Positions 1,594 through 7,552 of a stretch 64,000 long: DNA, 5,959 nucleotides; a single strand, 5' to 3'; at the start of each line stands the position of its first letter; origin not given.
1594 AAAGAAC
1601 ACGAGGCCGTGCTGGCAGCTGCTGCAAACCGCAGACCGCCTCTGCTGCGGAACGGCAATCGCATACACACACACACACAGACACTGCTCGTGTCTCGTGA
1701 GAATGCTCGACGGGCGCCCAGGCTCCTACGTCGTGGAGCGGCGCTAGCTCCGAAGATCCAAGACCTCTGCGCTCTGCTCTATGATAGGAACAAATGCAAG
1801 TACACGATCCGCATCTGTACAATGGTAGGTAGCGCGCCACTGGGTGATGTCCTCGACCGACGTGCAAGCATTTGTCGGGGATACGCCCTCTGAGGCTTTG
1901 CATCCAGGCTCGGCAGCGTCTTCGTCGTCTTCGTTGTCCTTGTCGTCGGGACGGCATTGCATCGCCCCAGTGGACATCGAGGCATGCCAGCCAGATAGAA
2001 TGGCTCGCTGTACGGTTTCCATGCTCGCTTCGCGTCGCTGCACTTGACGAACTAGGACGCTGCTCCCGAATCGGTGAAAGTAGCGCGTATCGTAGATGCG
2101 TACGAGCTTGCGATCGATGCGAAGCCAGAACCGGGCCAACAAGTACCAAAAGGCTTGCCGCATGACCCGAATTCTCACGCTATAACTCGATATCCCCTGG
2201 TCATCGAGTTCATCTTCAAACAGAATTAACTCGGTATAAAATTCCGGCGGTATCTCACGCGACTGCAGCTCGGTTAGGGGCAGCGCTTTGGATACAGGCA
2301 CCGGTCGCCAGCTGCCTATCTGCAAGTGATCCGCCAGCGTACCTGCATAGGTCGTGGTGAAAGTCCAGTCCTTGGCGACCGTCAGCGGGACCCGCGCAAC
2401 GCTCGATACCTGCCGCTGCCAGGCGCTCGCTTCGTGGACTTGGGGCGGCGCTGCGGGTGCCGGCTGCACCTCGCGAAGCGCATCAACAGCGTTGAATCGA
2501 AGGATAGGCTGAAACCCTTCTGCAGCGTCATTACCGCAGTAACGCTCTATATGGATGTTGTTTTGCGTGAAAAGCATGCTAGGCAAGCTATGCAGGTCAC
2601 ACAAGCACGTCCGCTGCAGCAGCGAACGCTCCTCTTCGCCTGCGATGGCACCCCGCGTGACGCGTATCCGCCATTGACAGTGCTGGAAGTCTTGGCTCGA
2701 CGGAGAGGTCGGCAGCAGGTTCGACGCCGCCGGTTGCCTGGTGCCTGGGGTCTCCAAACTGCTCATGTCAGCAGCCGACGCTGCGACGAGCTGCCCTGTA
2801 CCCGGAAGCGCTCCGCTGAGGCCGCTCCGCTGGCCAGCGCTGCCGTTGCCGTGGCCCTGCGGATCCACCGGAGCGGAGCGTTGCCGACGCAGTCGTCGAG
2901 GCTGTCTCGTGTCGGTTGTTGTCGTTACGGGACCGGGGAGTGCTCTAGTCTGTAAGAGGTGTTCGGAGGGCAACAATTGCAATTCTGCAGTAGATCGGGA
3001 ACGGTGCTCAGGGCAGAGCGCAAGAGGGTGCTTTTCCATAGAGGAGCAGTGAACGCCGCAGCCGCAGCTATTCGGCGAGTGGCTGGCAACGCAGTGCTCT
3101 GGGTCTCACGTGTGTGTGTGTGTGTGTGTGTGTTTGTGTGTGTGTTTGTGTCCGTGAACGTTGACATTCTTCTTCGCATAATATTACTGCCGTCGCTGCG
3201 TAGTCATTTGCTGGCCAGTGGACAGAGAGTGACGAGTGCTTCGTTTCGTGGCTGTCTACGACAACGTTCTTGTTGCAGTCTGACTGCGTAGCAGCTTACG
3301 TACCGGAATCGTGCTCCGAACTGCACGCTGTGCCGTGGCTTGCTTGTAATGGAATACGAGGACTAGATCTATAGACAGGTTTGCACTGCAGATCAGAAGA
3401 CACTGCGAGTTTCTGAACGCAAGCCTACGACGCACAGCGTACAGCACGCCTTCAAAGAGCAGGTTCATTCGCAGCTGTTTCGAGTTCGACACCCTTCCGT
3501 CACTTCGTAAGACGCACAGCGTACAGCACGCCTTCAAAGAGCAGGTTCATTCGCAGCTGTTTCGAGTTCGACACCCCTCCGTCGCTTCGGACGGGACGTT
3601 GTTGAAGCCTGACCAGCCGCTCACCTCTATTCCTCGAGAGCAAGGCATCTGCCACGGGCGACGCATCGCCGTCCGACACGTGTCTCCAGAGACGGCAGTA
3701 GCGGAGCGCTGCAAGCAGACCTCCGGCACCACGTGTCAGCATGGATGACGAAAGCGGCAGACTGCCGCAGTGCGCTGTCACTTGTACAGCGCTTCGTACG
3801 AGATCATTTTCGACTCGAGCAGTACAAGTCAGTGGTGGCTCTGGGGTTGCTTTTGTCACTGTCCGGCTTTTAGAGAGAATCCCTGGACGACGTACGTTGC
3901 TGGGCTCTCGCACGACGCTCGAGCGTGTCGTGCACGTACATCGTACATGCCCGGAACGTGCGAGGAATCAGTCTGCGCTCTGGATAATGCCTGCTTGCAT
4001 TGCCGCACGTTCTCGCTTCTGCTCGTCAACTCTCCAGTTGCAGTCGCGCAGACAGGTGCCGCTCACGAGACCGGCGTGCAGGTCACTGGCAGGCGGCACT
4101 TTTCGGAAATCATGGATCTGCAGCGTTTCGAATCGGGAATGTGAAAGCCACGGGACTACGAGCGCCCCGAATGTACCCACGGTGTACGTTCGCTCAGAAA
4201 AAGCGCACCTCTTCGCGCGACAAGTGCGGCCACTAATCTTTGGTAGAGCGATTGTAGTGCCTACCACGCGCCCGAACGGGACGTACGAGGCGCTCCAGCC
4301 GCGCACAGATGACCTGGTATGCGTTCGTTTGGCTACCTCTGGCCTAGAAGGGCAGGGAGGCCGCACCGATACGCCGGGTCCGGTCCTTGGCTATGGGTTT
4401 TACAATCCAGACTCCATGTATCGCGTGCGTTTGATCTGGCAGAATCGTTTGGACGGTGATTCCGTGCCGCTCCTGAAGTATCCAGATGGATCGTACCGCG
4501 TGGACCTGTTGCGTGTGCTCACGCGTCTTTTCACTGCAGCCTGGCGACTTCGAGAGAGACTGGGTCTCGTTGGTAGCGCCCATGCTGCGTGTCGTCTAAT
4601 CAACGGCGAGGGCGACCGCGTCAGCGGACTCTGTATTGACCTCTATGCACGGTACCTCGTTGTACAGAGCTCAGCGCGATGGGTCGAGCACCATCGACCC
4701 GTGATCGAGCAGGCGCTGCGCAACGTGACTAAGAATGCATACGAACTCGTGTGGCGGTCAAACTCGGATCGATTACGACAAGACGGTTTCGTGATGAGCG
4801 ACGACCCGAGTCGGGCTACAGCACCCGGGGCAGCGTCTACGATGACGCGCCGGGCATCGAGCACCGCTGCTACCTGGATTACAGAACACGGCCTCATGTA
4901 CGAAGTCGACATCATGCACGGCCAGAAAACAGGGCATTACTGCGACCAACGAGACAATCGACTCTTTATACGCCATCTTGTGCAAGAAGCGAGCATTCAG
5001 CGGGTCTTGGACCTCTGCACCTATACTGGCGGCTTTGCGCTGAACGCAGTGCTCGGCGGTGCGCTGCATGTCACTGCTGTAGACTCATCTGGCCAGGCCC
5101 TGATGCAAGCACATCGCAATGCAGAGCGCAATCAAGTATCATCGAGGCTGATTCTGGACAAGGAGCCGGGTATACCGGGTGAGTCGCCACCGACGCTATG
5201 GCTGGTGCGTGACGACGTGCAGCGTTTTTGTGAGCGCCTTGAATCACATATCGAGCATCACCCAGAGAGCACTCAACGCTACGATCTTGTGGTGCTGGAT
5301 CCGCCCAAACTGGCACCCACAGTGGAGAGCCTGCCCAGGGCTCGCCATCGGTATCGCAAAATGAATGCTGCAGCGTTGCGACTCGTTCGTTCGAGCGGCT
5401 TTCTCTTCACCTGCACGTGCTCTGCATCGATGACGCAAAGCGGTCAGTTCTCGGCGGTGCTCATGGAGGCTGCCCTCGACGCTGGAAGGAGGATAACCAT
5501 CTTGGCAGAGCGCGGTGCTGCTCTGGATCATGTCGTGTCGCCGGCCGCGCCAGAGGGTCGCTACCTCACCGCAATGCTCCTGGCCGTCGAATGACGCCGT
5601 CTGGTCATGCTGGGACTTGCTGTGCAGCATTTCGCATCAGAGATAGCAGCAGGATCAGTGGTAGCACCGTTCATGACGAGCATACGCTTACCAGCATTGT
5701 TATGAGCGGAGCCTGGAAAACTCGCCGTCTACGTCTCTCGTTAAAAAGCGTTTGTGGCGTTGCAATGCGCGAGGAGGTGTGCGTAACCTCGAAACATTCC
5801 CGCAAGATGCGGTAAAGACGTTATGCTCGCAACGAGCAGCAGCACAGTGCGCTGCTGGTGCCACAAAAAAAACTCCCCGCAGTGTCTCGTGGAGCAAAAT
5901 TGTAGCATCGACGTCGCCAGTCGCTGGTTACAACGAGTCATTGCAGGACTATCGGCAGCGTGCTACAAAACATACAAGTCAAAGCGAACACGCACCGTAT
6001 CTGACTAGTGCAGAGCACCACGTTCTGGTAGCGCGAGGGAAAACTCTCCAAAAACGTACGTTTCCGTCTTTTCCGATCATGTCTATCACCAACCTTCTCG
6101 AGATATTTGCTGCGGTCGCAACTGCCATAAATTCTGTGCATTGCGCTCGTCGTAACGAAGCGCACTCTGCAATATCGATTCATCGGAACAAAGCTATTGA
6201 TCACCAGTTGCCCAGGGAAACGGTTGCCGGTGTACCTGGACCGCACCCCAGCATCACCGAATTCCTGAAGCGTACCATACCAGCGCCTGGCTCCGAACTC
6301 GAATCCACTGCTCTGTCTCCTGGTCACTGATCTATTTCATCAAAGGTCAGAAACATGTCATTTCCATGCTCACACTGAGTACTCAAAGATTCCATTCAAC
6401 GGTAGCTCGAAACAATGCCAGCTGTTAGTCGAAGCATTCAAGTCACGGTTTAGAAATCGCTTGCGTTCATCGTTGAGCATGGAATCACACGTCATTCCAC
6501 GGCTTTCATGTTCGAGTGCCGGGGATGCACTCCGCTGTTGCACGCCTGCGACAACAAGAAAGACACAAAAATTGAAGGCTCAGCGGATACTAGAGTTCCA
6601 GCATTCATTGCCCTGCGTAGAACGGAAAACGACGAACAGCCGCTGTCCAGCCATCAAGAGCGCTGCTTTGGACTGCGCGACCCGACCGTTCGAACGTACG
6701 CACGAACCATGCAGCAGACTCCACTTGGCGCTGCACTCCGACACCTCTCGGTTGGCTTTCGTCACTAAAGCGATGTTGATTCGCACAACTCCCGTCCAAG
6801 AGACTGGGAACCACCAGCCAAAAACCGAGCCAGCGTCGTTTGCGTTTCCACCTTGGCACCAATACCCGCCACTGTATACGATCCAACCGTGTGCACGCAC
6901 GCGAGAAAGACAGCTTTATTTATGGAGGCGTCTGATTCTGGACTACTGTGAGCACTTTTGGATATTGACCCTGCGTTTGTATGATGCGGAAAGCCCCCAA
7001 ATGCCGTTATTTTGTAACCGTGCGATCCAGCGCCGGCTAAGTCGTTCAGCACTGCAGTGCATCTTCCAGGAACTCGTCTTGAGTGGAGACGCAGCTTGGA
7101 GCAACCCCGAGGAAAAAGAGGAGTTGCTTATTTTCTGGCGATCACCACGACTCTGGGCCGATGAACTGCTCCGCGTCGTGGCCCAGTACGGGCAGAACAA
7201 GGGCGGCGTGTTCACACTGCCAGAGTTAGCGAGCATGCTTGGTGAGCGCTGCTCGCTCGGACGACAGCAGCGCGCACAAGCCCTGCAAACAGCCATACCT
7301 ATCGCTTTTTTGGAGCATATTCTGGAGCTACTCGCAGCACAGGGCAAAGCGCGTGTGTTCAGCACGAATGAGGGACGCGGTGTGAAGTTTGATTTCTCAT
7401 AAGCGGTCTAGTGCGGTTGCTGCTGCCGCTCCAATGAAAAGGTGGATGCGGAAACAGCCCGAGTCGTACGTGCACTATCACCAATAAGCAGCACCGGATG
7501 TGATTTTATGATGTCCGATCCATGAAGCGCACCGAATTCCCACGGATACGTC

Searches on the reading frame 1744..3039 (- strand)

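Call 5: search_protein_families(library=pfam, proteins=[window:1744-3039:-], max_evalue=0.001)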
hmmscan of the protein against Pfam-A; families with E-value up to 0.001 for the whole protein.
window:1744-3039:- (431 aa): 1 family
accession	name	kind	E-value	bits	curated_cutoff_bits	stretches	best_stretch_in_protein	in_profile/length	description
PF04176.18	TIP41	-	2.5e-42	144.8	25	1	155-343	1-173/174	TIP41-like family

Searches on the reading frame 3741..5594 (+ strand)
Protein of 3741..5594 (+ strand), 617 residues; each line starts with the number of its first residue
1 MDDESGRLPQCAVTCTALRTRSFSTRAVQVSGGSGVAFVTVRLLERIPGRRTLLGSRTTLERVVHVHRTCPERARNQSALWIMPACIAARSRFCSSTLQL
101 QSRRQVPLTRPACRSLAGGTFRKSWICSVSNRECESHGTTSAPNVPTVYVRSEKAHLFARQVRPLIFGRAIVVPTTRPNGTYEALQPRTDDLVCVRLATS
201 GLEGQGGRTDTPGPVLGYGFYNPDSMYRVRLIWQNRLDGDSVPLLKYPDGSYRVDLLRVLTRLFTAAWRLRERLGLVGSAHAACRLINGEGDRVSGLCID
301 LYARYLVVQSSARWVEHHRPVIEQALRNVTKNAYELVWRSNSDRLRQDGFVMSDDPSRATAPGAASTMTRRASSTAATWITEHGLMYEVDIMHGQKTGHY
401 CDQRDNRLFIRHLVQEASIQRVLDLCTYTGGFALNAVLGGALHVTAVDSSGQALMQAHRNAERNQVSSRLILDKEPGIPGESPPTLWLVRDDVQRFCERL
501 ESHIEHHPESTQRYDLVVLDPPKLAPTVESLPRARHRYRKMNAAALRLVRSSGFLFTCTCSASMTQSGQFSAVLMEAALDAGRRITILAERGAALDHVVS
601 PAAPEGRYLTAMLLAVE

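Call 5: search_protein_families(library=pfam, proteins=[window:3741-5594:+], max_evalue=0.001)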
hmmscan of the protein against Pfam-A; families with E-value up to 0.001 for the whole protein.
window:3741-5594:+ (617 aa): 3 families
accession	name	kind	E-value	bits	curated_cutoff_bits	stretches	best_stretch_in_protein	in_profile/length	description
PF10672.15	Methyltrans_SAM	-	4e-13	49.7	27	1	373-462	81-167/286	S-adenosylmethionine-dependent methyltransferase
PF06325.19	PrmA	-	0.00013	22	22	1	420-472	163-215/296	Ribosomal protein L11 methyltransferase (PrmA)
PF03602.21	Cons_hypoth95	-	0.00043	20.4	24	0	415-467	38-90/182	Conserved hypothetical protein 95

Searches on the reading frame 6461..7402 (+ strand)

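Call 6: search_protein_families(library=pfam, proteins=[window:6461-7402:+], max_evalue=0.001)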
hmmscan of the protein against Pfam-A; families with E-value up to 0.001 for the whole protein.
window:6461-7402:+ (313 aa): 1 family
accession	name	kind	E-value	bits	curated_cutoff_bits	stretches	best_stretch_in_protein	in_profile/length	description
PF05871.18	ESCRT-II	-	4e-33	115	27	1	133-258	2-125/138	ESCRT-II complex subunit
